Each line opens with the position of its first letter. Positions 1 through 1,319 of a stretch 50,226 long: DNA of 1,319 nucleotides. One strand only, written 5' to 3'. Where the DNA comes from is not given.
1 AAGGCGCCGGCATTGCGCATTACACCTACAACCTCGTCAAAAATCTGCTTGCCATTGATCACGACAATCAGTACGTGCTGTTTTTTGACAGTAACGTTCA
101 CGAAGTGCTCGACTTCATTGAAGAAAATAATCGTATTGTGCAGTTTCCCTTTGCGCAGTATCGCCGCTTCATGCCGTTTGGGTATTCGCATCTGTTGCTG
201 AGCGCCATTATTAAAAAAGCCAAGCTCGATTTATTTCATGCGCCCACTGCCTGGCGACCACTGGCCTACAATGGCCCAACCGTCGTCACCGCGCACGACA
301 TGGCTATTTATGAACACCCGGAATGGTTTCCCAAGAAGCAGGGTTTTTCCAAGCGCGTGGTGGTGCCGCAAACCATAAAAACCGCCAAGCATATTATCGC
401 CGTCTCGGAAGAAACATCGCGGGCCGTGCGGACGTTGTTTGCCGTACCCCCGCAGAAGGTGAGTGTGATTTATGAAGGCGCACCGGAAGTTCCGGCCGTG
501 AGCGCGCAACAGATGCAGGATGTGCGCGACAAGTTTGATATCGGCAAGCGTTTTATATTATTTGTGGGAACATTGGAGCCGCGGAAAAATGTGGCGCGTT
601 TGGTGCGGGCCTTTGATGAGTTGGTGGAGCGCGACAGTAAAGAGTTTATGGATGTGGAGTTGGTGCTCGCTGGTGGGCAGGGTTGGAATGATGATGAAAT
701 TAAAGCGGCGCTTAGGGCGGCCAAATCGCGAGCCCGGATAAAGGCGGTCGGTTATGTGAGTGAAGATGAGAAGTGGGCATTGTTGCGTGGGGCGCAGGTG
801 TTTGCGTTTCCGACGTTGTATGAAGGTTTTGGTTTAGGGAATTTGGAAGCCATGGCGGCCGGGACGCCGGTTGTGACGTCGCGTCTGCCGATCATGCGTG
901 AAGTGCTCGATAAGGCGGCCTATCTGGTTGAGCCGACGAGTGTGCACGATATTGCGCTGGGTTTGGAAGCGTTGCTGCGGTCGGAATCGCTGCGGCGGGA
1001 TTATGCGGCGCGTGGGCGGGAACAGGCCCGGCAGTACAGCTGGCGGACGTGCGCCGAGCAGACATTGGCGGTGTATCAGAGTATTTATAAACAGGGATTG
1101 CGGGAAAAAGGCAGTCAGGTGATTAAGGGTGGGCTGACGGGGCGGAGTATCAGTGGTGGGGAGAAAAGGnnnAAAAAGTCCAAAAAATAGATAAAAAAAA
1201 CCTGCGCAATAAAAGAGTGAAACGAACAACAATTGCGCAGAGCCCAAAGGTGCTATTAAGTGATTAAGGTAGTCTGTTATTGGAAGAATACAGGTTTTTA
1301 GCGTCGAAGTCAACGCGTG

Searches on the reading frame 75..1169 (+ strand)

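Call 77: search_protein_families(library=pfam, proteins=[window:75-1169:+], max_evalue=0.0001)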
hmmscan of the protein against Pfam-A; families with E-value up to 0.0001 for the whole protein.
window:75-1169:+ (365 aa): 5 families
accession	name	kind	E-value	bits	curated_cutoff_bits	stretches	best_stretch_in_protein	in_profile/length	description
PF00534.26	Glycos_transf_1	-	1.6e-34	119.4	26.4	1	156-316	13-171/172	Glycosyl transferases group 1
PF13692.12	Glyco_trans_1_4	-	1.8e-27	96.8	27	1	160-302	3-141/142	Glycosyl transferases group 1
PF20706.3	GT4-conflict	-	4.7e-15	55.9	26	1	95-271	138-313/385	Family 4 Glycosyltransferase in conflict systems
PF13439.12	Glyco_transf_4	-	1.3e-13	51.7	28.5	1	18-135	40-165/170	Glycosyltransferase Family 4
PF13524.12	Glyco_trans_1_2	-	1.4e-09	38.5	25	1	193-331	14-143/144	Glycosyl transferase-like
